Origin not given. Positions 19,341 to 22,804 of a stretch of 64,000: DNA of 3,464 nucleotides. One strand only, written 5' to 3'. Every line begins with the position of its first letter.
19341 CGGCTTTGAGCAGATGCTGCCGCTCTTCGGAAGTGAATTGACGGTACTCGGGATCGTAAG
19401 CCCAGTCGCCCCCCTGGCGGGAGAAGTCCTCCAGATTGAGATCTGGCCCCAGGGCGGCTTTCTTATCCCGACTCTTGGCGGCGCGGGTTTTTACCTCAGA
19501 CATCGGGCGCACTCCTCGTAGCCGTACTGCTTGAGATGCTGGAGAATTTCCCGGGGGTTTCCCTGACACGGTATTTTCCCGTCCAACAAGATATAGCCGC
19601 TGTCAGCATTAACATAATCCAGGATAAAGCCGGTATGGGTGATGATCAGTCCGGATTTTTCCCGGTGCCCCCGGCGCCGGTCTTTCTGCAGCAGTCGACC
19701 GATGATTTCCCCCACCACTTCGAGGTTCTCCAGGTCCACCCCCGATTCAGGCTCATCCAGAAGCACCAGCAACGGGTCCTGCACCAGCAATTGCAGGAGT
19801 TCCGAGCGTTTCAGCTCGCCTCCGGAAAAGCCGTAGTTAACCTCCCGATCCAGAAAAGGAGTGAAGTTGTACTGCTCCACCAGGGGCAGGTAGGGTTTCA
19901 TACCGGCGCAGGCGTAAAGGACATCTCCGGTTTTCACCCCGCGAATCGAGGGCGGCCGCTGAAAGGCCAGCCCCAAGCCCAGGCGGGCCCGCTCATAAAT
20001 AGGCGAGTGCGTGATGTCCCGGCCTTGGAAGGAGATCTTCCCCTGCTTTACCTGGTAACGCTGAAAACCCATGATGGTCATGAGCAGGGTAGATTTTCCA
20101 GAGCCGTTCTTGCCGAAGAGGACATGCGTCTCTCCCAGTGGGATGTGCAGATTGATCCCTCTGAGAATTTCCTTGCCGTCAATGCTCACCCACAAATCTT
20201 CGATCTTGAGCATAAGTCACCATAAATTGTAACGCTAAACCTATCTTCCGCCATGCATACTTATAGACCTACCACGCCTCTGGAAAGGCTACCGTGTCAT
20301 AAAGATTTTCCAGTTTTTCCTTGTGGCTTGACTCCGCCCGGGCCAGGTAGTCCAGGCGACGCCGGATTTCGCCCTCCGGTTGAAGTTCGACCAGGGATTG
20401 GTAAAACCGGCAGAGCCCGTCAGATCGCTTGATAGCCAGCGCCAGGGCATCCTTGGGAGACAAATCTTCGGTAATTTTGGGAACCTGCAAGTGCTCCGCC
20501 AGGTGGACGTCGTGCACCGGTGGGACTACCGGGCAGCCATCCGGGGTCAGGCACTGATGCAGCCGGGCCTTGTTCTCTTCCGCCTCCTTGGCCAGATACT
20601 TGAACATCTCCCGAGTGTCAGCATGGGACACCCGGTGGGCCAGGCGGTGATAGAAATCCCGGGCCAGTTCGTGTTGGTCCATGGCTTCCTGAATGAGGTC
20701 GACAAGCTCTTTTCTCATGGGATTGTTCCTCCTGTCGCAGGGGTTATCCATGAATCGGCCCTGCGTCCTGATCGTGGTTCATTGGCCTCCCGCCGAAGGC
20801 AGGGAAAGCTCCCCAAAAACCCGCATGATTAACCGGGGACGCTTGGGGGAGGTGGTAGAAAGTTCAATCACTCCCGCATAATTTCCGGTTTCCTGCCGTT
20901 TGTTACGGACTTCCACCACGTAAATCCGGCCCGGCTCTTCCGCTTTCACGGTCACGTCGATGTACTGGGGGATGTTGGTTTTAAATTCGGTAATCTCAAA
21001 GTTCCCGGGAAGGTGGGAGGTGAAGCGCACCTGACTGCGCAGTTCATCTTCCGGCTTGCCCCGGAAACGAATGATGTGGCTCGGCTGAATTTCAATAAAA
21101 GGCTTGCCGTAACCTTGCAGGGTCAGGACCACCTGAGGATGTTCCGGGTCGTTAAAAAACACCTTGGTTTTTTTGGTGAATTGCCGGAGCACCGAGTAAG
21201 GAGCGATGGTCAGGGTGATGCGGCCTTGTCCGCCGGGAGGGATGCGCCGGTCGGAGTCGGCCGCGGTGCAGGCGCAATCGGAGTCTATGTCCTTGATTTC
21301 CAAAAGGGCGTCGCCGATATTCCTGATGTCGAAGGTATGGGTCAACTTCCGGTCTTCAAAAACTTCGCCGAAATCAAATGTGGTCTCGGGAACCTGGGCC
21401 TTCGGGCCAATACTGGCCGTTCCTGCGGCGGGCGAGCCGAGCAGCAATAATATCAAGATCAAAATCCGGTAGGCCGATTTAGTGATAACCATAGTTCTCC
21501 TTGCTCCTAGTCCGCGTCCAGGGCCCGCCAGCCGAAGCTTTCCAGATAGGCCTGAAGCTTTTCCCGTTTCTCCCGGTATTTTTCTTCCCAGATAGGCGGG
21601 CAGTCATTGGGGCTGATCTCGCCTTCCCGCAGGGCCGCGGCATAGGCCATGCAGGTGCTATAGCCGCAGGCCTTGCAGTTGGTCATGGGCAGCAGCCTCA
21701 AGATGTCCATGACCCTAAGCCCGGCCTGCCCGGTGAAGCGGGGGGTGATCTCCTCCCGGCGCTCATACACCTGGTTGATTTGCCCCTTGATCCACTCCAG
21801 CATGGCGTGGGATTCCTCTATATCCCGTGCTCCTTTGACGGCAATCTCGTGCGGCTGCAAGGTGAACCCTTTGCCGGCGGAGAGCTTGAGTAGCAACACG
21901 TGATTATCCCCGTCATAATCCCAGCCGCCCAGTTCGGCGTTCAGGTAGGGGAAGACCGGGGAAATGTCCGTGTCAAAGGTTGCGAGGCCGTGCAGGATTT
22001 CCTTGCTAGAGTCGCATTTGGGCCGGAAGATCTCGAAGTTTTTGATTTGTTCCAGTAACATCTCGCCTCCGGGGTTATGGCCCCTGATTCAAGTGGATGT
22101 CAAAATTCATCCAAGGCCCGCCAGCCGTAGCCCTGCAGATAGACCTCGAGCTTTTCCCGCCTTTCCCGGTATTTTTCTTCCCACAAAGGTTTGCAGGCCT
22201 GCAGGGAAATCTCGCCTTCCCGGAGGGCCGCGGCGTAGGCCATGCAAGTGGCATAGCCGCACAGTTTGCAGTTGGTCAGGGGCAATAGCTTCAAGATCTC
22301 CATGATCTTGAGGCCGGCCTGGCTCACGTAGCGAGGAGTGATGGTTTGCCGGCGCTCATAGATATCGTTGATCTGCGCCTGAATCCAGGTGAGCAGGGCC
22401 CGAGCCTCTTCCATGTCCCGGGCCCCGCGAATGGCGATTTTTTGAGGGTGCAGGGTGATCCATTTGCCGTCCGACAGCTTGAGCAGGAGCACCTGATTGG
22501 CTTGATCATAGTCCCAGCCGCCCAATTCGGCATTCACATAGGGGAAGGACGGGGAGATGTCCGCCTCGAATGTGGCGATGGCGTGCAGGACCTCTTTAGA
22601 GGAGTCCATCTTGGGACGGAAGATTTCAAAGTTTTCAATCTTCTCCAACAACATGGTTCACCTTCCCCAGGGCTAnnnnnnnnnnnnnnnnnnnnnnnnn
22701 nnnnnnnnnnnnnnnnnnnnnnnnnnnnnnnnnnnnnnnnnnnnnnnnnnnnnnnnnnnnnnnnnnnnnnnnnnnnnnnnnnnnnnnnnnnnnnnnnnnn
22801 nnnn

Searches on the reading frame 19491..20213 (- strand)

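Call 24: search_protein_families(library=pfam, proteins=[window:19491-20213:-])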
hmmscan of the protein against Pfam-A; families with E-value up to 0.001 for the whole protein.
window:19491-20213:- (240 aa): 3 families
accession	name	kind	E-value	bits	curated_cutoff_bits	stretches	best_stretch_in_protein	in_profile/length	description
PF00005.33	ABC_tran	-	2e-22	80.7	25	1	17-155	1-135/137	ABC transporter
PF13304.12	AAA_21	-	5.8e-08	33.6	27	0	30-51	2-23/304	AAA domain, putative AbiEii toxin, Type IV TA system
PF13555.12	AAA_29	-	0.0009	19.4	27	0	23-44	18-39/61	P-loop containing region of AAA domain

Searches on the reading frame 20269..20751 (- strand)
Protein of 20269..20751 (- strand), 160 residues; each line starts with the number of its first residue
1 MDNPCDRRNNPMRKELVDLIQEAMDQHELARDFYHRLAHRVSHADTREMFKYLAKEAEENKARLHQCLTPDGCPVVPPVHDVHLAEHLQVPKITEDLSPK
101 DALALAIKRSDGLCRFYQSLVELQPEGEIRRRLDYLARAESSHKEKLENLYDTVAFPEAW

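Call 24: search_protein_families(library=pfam, proteins=[window:20269-20751:-])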
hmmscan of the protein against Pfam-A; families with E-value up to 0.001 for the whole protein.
window:20269-20751:- (160 aa): 1 family
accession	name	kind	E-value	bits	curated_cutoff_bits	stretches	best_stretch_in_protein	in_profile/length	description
PF02915.23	Rubrerythrin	-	3.3e-09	37.7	22.8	1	96-151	84-137/137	Rubrerythrin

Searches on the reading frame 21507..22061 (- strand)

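Call 24: search_protein_families(library=pfam, proteins=[window:21507-22061:-])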
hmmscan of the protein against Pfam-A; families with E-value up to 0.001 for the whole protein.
window:21507-22061:- (184 aa): 1 family
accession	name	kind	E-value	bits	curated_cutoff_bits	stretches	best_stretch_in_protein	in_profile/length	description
PF04060.18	FeS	-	9.5e-16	57.7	23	1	124-156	1-33/33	Putative Fe-S cluster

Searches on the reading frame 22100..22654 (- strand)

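Call 24: search_protein_families(library=pfam, proteins=[window:22100-22654:-])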
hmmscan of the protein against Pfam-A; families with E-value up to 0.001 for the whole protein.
window:22100-22654:- (184 aa): 1 family
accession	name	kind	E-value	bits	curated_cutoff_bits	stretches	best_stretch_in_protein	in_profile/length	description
PF04060.18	FeS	-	2.2e-12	46.9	23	1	124-156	1-33/33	Putative Fe-S cluster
